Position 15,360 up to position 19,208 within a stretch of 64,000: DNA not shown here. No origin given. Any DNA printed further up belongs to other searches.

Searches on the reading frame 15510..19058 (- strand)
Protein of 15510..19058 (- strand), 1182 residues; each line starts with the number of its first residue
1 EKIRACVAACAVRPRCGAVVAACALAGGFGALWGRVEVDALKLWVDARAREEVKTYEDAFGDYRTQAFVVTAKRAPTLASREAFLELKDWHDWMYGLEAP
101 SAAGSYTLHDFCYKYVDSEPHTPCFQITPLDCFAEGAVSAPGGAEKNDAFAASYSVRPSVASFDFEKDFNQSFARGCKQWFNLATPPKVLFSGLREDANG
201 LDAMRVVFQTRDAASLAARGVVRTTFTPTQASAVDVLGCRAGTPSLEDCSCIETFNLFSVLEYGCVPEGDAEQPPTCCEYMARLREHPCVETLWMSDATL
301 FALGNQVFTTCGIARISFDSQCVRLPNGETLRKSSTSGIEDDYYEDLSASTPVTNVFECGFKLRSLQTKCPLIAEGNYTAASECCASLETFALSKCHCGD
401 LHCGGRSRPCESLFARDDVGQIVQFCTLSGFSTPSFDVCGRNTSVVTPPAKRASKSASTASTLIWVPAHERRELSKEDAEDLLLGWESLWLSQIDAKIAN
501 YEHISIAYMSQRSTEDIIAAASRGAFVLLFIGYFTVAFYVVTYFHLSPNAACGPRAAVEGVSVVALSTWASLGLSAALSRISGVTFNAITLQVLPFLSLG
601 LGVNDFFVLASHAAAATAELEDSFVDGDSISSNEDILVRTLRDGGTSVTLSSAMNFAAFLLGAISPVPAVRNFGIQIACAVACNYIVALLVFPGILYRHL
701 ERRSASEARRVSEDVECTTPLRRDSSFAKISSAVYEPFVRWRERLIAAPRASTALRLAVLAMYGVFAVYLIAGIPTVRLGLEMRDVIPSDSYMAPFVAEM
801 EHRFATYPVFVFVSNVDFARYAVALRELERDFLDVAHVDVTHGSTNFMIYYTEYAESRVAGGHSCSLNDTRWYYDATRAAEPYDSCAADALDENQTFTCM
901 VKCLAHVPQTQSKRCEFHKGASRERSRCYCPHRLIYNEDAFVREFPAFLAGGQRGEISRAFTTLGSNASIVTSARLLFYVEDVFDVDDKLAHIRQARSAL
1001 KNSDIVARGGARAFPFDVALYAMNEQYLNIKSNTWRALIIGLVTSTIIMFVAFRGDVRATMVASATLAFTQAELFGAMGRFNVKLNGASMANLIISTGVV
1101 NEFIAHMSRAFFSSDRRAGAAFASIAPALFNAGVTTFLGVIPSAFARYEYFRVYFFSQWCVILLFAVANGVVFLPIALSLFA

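Call 14: search_protein_families(library=pfam, proteins=[window:15510-19058:-], max_evalue=0.001)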
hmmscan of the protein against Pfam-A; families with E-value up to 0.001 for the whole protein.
window:15510-19058:- (1182 aa): 2 families
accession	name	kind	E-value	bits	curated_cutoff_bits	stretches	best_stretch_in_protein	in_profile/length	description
PF12349.14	Sterol-sensing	-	1.5e-21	77.3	22.3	1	558-708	10-145/153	Sterol-sensing domain of SREBP cleavage-activation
PF02460.24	Patched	-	9e-16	58.4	23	1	534-696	8-154/156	Patched SSD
